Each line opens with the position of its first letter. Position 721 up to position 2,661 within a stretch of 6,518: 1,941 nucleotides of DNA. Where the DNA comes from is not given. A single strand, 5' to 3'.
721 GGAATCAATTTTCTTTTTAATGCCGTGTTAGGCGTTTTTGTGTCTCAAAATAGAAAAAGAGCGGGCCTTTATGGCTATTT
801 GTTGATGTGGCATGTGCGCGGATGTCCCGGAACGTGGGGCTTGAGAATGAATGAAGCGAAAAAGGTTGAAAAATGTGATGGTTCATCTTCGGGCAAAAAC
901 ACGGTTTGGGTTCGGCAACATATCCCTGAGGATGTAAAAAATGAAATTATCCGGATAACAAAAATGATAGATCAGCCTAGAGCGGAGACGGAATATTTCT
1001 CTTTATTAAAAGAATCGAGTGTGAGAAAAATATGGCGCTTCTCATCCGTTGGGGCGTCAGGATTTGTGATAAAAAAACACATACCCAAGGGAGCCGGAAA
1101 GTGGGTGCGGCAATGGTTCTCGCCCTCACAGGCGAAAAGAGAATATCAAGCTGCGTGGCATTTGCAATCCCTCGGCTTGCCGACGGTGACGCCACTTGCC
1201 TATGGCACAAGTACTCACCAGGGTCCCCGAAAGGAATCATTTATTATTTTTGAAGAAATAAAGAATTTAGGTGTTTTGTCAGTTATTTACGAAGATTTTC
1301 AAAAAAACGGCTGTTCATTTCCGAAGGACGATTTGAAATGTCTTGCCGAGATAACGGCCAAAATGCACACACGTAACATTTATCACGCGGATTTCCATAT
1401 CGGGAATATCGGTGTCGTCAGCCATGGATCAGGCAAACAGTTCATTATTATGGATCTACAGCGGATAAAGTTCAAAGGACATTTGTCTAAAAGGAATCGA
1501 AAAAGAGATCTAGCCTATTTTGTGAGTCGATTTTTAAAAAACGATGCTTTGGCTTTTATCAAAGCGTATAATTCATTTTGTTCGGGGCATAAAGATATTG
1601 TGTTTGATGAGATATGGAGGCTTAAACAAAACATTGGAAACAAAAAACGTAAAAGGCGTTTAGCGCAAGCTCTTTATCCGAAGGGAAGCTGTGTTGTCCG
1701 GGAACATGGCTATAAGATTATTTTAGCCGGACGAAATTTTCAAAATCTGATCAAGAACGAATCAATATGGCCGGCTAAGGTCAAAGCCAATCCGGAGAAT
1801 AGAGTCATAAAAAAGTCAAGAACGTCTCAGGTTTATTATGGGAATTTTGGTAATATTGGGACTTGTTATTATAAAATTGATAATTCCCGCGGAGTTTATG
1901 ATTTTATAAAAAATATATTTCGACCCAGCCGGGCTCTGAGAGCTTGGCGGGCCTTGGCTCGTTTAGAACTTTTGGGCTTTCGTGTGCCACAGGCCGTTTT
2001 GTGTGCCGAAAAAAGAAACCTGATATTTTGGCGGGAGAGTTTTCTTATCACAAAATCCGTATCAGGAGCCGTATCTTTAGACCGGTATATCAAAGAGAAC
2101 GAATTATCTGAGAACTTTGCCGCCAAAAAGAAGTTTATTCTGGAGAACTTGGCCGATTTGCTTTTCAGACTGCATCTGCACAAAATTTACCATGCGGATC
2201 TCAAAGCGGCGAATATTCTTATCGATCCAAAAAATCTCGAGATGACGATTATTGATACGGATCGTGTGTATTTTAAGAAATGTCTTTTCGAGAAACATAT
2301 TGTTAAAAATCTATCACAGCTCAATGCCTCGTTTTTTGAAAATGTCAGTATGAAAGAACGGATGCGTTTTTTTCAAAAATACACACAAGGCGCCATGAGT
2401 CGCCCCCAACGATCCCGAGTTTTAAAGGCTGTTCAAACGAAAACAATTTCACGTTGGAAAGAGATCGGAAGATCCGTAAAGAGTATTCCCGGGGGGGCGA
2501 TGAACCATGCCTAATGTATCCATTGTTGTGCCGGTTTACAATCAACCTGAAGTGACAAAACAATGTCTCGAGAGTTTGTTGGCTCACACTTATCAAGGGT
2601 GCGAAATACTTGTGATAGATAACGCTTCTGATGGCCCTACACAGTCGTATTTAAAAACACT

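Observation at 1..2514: Single polypeptide fusing a GT2 glycosyltransferase to two tandem Kdo/WaaP-type kinase domains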

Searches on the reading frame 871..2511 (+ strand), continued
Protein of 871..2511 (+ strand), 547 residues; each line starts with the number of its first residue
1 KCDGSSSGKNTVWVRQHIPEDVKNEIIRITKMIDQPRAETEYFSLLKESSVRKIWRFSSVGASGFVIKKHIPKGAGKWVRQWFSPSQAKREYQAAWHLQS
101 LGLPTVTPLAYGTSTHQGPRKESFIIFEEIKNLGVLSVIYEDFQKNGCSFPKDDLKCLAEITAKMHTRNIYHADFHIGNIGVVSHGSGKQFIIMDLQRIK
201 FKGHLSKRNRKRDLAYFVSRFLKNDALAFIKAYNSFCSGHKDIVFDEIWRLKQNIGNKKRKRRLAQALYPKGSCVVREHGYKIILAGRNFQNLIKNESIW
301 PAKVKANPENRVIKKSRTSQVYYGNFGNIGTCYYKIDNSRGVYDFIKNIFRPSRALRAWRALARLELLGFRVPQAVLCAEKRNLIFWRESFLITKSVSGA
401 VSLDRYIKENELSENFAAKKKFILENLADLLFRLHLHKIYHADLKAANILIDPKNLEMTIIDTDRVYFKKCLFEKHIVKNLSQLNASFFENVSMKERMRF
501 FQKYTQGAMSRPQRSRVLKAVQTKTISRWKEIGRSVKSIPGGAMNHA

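Call 38: find_homologous_proteins(query=A2, max_evalue=1e-10)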
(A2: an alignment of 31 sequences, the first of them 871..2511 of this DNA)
Query A2 (31 sequences) (547 aa, profile of the alignment): 80 proteins with E <= 1e-10 among 8000 candidates.
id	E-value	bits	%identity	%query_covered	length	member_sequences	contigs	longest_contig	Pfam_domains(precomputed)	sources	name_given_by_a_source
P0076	3.3e-151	523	27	85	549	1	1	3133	PF06293.21,PF07714.24,PF00069.32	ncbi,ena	-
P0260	6.6e-146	505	26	95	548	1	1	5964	PF06293.21,PF00069.32,PF03109.23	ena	-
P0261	9.1e-143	495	26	85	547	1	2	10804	PF06293.21,PF00069.32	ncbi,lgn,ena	-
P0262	3.8e-131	456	24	85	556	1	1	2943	PF06293.21,PF00069.32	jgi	jgi:tRNA A-37 threonylcarbamoyl transferase component Bud32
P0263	9.3e-128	445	26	94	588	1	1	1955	PF06293.21,PF00069.32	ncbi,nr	ncbi:MAG: phosphotransferase [Isosphaeraceae bacterium]|nr:phosphotransferase [Isosphaeraceae bacter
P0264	4.7e-127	443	26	87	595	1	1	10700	PF06293.21,PF00069.32,PF03109.23,PF01636.30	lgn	-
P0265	6.5e-126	439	24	90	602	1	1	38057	PF06293.21,PF00069.32,PF03109.23,PF01636.30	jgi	jgi:tRNA A-37 threonylcarbamoyl transferase component Bud32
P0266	3.7e-125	437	24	89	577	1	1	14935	PF06293.21,PF00069.32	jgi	jgi:tRNA A-37 threonylcarbamoyl transferase component Bud32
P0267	4.9e-125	436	26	81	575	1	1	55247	PF06293.21,PF00069.32,PF01636.30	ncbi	ncbi:MAG: lipopolysaccharide kinase InaA family protein [Isosphaeraceae bacterium]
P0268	8.0e-125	435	25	86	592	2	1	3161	PF06293.21,PF00069.32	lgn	-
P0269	8.3e-124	432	26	86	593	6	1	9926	PF06293.21,PF00069.32,PF10707.16,PF01636.30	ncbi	-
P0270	9.2e-124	432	27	82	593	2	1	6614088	PF06293.21,PF00069.32,PF10707.16,PF01636.30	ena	-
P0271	1.1e-123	432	26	86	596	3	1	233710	PF06293.21,PF00069.32,PF10707.16,PF01636.30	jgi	jgi:serine/threonine protein kinase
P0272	9.5e-123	429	26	87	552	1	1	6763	PF06293.21,PF00069.32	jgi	jgi:tRNA A-37 threonylcarbamoyl transferase component Bud32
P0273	1.1e-122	428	24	86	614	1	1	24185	PF06293.21,PF00069.32,PF01636.30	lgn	-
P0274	3.4e-122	427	24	86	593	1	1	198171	PF06293.21,PF00069.32,PF10707.16,PF01636.30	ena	-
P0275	3.8e-122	427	24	86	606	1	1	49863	PF06293.21,PF00069.32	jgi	jgi:tRNA A-37 threonylcarbamoyl transferase component Bud32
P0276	5.4e-122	426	26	84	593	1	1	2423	PF06293.21,PF00069.32,PF01636.30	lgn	-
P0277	7.6e-122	426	25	90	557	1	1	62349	PF06293.21,PF00069.32,PF03109.23,PF01636.30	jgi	jgi:tRNA A-37 threonylcarbamoyl transferase component Bud32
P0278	2.9e-121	424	27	82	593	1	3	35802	PF06293.21,PF00069.32,PF01636.30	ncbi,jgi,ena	-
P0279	3.4e-121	423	26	86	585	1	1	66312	PF06293.21,PF00069.32,PF10707.16,PF01636.30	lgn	-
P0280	3.7e-121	423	27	81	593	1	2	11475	PF06293.21,PF00069.32,PF01636.30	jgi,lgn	-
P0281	9.4e-121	422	26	81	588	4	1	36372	PF06293.21,PF00069.32,PF10707.16,PF01636.30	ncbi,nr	ncbi:MAG TPA: lipopolysaccharide kinase InaA family protein [Isosphaeraceae bacterium]|nr:lipopolysa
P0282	2.3e-120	421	25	98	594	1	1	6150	PF06293.21,PF00069.32,PF01636.30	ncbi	-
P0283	9.3e-120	419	24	91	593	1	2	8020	PF06293.21,PF00069.32,PF01636.30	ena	-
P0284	2.1e-119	418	28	84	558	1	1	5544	PF06293.21,PF00069.32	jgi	-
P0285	4.1e-119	417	25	92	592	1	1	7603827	PF06293.21,PF00069.32,PF01636.30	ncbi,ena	-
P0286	4.3e-119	417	26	86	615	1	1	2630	PF06293.21,PF00069.32,PF01636.30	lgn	-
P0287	5.4e-119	416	27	86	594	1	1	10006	PF06293.21,PF00069.32,PF01636.30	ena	-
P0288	6.1e-119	416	27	82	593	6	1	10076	PF06293.21,PF00069.32,PF01636.30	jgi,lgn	-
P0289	6.4e-119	416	26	89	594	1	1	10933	PF06293.21,PF00069.32,PF01636.30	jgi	jgi:tRNA A-37 threonylcarbamoyl transferase component Bud32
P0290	7.2e-119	416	26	81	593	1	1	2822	PF06293.21,PF00069.32,PF10707.16,PF01636.30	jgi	-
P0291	1.1e-118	415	26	90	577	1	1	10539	PF06293.21,PF00069.32,PF01636.30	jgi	jgi:tRNA A-37 threonylcarbamoyl transferase component Bud32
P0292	1.3e-118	415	24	89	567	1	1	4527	PF06293.21,PF07714.24,PF00069.32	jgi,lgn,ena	-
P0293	6.5e-118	413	24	92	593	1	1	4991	PF06293.21,PF00069.32,PF01636.30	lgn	-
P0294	3.9e-117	410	25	93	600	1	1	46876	PF06293.21,PF00069.32,PF01636.30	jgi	jgi:Ser/Thr protein kinase RdoA (MazF antagonist)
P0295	4.1e-117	410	25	84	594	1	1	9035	PF06293.21,PF00069.32,PF01636.30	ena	-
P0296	1.1e-116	409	26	81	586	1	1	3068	PF06293.21,PF07714.24,PF00069.32,PF10707.16,PF01636.30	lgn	-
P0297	1.5e-116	408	25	87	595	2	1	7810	PF06293.21,PF00069.32,PF01636.30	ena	-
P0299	1.8e-116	408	25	86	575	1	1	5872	PF06293.21,PF00069.32,PF01636.30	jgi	jgi:tRNA A-37 threonylcarbamoyl transferase component Bud32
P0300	1.8e-116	408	25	97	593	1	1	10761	PF06293.21,PF00069.32,PF01636.30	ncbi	-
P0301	2.0e-116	408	25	93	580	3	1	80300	PF06293.21,PF00069.32,PF03109.23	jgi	jgi:tRNA A-37 threonylcarbamoyl transferase component Bud32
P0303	1.0e-115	405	24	91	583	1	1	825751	PF06293.21,PF00069.32,PF01636.30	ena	-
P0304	2.1e-114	401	24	79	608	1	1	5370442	PF06293.21,PF00069.32,PF03109.23,PF01636.30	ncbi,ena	-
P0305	3.4e-114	400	26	92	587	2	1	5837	PF06293.21,PF00069.32,PF01636.30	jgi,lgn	jgi:tRNA A-37 threonylcarbamoyl transferase component Bud32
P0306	1.1e-113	399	26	78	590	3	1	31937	PF06293.21,PF00069.32,PF01636.30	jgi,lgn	-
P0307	5.3e-113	396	23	88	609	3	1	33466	PF06293.21,PF00069.32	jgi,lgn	jgi:tRNA A-37 threonylcarbamoyl transferase component Bud32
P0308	5.9e-112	393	24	87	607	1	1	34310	PF06293.21,PF00069.32,PF01636.30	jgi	jgi:tRNA A-37 threonylcarbamoyl transferase component Bud32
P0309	3.3e-106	374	27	37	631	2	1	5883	PF06293.21,PF00069.32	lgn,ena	-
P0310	5.5e-102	360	24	85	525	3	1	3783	PF06293.21,PF00069.32,PF03109.23,PF01636.30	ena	-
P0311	5.0e-98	347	29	29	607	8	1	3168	PF06293.21,PF00069.32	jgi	-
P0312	5.1e-90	321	22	82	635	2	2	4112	PF06293.21,PF00069.32,PF01636.30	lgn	-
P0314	2.9e-83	298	22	67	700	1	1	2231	PF06293.21,PF00069.32,PF01636.30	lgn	-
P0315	2.1e-79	285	25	83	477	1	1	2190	PF06293.21,PF00069.32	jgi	jgi:tRNA A-37 threonylcarbamoyl transferase component Bud32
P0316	3.3e-79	285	24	81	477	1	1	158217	PF06293.21,PF00069.32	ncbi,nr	ncbi:MAG: hypothetical protein HY298_04325 [Verrucomicrobia bacterium]|nr:hypothetical protein [Verr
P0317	7.5e-79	284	25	82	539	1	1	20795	PF06293.21,PF00069.32,PF03109.23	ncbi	-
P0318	8.7e-78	280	24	83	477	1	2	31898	PF06293.21,PF00069.32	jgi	-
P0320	1.9e-76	276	25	63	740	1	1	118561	PF06293.21,PF07714.24,PF00069.32,PF03109.23,PF14531.13,PF01163.29,PF01636.30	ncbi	-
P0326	7.9e-54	201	27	26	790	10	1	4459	PF06293.21,PF13632.13,PF13641.13,PF00535.33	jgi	jgi:GT2 family glycosyltransferase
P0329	9.7e-43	164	23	66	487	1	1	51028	PF06293.21,PF00069.32,PF03109.23,PF01163.29,PF01636.30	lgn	-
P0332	2.6e-37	147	30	22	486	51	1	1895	PF06293.21,PF00069.32,PF01163.29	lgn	-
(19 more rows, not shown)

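Call 56: find_encoding_contigs(protein=P0326, flank=8000, max_places=3)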
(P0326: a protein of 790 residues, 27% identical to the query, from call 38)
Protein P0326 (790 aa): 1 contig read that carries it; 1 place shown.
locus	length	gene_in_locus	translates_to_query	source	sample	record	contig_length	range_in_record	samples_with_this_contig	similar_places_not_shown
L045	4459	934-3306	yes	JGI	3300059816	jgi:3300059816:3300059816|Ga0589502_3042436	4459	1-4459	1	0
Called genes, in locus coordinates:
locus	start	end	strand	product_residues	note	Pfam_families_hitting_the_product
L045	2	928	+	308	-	?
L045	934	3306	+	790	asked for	PF00535:Glycos_transf_2, PF13641:Glyco_tranf_2_3, PF13632:Glyco_trans_2_3 (weak), PF06293:Kdo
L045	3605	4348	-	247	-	PF02348:CTP_transf_3, PF12804:NTP_transf_3 (weak)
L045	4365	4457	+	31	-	?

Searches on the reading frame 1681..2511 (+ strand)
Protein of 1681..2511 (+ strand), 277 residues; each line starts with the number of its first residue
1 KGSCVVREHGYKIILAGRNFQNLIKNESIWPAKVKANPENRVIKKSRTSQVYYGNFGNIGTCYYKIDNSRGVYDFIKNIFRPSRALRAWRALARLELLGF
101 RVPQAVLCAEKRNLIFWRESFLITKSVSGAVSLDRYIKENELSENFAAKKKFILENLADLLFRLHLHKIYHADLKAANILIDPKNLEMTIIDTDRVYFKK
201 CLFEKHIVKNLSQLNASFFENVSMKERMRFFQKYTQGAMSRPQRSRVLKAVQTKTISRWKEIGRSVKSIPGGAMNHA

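Call 7: search_protein_families(library=pfam, proteins=[window:1681-2511:+], max_evalue=1)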
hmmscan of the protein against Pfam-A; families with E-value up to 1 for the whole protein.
window:1681-2511:+ (277 aa): 6 families
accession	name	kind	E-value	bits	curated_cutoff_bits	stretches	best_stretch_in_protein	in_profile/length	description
PF06293.20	Kdo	-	1.8e-21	77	21.3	1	80-232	53-205/207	Lipopolysaccharide kinase (Kdo/WaaP) family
PF00069.31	Pkinase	-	1.4e-06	28.4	31.7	1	130-192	82-141/263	Protein kinase domain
PF01163.29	RIO1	-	0.00099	19.2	22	1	85-193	55-148/187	RIO domain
PF03109.22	ABC1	-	0.03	13.9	22.9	1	141-193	159-211/244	ABC1 atypical kinase-like domain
PF07714.23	PK_Tyr_Ser-Thr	-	0.041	13.6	23.1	1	118-185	74-139/258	Protein tyrosine and serine/threonine kinase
PF01636.29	APH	-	0.055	13.7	23.2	0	171-193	172-194/239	Phosphotransferase enzyme family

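Call 12: search_solved_structures(query=window:1681-2511:+, max_evalue=1, show_alignments=2)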
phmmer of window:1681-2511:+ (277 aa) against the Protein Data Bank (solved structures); distinct sequences matched with E-value up to 1: 202 (the best 60 are shown).
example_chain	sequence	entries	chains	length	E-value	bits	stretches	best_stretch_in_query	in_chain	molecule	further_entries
9ugq_A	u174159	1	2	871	0.00015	24.7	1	139-200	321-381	SalKC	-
9emy_A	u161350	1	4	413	0.00022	24.1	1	148-195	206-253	non-specific serine/threonine protein kinase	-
3dfa_A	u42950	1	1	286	0.0026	20.6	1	121-192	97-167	Calcium-dependent protein kinase cgd3_920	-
2wei_A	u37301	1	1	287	0.0027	20.5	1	121-192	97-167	CALMODULIN-DOMAIN PROTEIN KINASE 1, PUTATIVE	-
8oku_A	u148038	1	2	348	0.0033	20.2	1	118-192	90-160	Serine/threonine-protein kinase SIK3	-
8r4o_A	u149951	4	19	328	0.0036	20.1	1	118-192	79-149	Serine/threonine-protein kinase SIK3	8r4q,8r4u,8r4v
6dfl_A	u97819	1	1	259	0.0041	19.9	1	66-237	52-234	Lipopolysaccharide core heptose(I) kinase RfaP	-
8w7l_A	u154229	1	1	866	0.0043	19.9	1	117-200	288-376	Protein kinase domain-containing protein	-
8w7a_A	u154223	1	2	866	0.0043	19.9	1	117-200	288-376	Protein kinase domain-containing protein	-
8w7j_A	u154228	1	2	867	0.0043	19.9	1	117-200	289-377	Protein kinase domain-containing protein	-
8wgo_A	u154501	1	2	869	0.0043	19.9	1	117-200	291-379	Protein kinase domain-containing protein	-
8w7l_B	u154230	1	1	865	0.0043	19.9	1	117-200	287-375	Protein kinase domain-containing protein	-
4ynz_A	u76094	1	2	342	0.0054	19.5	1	120-185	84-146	Serine/threonine-protein kinase BRSK2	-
4yom_B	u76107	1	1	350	0.0057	19.5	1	120-185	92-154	Serine/threonine-protein kinase BRSK2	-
7sza_A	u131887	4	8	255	0.0062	19.3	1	86-202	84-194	EKC/KEOPS complex subunit TP53RK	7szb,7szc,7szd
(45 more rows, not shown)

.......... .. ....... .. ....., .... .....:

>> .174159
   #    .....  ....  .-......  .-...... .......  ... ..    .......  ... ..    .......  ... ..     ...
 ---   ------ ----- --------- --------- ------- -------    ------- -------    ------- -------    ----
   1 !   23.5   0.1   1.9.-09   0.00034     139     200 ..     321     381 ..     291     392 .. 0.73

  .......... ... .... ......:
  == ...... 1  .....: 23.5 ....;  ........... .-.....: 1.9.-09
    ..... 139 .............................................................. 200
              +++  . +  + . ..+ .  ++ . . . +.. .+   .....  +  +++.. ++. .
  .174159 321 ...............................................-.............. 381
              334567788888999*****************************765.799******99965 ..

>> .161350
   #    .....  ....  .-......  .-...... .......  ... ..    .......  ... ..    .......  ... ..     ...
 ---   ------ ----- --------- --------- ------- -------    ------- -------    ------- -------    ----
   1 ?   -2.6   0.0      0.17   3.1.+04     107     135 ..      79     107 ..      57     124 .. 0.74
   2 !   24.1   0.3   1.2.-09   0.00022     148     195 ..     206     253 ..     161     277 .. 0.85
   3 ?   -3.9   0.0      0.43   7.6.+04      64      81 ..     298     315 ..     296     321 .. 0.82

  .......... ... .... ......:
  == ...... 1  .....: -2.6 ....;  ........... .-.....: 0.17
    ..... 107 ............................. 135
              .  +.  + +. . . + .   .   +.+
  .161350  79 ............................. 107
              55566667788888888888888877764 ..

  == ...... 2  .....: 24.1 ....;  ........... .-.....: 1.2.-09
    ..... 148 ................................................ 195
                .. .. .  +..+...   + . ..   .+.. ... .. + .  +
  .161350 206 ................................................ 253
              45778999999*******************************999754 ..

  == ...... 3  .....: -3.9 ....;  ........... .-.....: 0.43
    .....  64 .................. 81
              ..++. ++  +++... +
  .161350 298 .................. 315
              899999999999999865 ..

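Call 61: search_protein_families(library=ncbifam, proteins=[window:1681-2511:+], max_evalue=0.001)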
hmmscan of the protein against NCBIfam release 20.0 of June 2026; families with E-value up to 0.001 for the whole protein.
window:1681-2511:+ (277 aa): 6 families
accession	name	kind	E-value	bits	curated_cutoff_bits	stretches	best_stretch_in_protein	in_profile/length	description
NF002475.0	PRK01723.1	equivalog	9.4e-18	64.1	142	1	81-233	84-226/241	3-deoxy-D-manno-octulosonic acid kinase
NF011703.0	PRK15123.1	equivalog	2.4e-13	49.6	170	1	65-253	51-252/268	lipopolysaccharide core heptose(I) kinase RfaP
TIGR03724.2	arch_bud32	equivalog_domain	1.4e-05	24.7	125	1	136-198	74-133/193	KEOPS complex kinase/ATPase Bud32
NF011461.0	PRK14879.1-2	equivalog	0.00026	20.8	372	0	74-200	39-150/225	Kae1-associated kinase Bud32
NF038151.1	lanthi_synth_III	equivalog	0.0004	18.9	575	1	135-192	323-379/833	class III lanthionine synthetase LanKC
NF007174.0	PRK09605.1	equivalog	0.00062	18.3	447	1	136-221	417-496/535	bifunctional N(6)-L-threonylcarbamoyladenine synthase/serine/threonine protein kinase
